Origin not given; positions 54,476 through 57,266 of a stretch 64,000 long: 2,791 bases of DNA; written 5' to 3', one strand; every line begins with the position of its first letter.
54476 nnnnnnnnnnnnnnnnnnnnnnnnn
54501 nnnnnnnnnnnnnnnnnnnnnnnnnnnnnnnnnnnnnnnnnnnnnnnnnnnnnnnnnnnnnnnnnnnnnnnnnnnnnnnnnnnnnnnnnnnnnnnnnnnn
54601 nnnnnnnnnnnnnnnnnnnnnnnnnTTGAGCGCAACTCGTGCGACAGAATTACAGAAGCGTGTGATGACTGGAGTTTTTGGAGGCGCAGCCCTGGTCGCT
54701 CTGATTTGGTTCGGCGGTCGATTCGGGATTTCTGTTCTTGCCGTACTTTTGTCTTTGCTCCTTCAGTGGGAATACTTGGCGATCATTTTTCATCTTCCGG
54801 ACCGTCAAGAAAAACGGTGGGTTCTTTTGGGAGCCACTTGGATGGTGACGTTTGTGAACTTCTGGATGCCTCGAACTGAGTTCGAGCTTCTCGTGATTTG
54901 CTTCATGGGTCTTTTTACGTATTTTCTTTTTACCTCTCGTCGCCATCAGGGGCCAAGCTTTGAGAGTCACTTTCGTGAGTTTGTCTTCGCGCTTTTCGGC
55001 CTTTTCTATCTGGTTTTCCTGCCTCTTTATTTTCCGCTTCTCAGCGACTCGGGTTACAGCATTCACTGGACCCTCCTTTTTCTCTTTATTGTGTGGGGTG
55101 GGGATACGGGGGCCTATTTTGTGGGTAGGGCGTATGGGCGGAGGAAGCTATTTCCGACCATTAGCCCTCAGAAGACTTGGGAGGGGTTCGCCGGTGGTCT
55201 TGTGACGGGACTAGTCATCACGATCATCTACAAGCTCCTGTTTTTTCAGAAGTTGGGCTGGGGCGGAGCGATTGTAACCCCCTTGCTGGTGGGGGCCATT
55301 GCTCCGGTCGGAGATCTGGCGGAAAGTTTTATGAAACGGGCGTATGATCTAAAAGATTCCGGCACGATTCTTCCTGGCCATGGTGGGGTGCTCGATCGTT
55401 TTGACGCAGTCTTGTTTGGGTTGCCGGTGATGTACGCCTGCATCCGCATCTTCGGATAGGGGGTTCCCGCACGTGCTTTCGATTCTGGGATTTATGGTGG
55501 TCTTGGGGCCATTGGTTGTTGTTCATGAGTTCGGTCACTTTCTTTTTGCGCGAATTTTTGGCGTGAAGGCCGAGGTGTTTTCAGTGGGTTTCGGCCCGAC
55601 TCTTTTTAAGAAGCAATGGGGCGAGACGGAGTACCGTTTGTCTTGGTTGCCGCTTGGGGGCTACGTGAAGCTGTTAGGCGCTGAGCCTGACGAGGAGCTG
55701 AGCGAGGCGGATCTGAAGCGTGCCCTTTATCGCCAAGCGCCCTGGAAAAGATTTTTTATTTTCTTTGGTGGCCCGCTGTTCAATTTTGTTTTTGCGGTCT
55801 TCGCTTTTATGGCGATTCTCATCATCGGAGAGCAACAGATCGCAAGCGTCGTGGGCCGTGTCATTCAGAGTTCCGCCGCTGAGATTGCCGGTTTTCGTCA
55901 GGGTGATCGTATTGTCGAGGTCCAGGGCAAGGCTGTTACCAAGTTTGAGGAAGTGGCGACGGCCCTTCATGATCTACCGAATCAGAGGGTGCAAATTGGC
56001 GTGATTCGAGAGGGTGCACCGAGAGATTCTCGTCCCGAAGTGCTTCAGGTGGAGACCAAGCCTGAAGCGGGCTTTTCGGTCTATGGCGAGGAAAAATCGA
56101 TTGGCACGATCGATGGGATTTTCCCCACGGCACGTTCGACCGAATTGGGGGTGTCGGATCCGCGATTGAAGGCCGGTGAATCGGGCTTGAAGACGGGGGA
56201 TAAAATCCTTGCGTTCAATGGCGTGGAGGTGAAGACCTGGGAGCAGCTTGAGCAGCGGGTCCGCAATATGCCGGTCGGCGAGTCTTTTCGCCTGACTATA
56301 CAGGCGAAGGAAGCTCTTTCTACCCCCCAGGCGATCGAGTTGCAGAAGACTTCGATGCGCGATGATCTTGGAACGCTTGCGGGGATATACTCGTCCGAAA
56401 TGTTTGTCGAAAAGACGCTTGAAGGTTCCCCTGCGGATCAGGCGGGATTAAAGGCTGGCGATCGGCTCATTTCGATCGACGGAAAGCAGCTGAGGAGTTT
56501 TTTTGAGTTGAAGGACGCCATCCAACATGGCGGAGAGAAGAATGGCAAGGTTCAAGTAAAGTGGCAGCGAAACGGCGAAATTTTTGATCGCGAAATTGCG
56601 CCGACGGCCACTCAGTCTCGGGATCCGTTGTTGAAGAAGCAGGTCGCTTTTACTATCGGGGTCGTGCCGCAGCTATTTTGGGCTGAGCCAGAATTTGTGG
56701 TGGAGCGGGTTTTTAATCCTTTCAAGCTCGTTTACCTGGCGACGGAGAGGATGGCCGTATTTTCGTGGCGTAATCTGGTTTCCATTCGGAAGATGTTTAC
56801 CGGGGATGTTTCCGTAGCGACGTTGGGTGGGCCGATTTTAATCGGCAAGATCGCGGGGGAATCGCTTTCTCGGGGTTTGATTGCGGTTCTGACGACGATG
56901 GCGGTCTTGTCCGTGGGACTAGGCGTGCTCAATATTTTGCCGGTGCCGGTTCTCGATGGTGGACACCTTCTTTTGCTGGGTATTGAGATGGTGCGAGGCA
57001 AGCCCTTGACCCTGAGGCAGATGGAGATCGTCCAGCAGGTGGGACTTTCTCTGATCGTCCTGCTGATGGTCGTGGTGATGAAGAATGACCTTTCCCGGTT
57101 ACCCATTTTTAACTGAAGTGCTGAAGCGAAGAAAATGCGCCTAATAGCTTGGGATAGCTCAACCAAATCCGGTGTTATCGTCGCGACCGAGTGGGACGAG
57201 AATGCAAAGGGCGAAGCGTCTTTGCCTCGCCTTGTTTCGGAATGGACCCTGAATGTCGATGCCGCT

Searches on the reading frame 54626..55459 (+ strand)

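Call 6: search_protein_families(library=pfam, proteins=[window:54626-55459:+], max_evalue=0.01)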
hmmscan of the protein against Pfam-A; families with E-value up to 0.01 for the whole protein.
window:54626-55459:+ (277 aa): 2 families
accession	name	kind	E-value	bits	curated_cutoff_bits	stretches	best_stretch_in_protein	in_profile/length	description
PF01148.25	CTP_transf_1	-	5.4e-60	203.9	24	1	11-276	2-264/264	Cytidylyltransferase family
PF01864.22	CarS-like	-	5.3e-05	23.7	22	1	179-270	44-137/175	CDP-archaeol synthase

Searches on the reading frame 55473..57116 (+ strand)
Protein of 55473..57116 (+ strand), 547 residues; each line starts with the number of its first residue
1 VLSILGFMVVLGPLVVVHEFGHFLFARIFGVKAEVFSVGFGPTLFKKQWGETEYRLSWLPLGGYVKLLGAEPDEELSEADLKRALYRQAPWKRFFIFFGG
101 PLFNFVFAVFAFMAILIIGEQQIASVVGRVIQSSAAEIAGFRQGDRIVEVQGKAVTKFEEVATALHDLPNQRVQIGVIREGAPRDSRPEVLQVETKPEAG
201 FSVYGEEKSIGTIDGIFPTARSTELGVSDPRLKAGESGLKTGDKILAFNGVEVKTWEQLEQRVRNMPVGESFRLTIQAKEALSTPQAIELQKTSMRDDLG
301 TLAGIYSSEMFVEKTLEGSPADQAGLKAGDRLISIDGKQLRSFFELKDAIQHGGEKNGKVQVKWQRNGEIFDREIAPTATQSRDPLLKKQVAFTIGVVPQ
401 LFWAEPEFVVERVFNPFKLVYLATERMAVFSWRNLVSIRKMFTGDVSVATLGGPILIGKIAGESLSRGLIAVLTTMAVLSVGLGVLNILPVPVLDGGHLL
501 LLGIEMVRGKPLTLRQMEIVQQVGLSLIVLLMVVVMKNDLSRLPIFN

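Call 6: search_protein_families(library=pfam, proteins=[window:55473-57116:+], max_evalue=0.01)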
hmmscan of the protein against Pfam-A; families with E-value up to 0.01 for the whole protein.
window:55473-57116:+ (547 aa): 6 families
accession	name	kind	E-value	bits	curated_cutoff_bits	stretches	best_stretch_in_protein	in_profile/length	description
PF02163.28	Peptidase_M50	-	2.1e-64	217.3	27.2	1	7-531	2-221/221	Peptidase family M50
PF17820.7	PDZ_6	-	9.2e-28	96.2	27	3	317-356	7-47/54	PDZ domain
PF13180.12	PDZ_2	-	9e-26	90.4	27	3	312-370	16-73/80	PDZ domain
PF00595.29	PDZ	-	3.6e-21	75.8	23.2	3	307-363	24-79/81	PDZ domain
PF21558.3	Pept_S41_N_bact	-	3.8e-10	40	27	0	227-259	8-40/87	Bacteroidetes, Peptidase, S41 family, N-terminal domain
PF14685.13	PDZ_Tricorn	-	2.6e-08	34.2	25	0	141-182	40-81/88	Tricorn protease PDZ domain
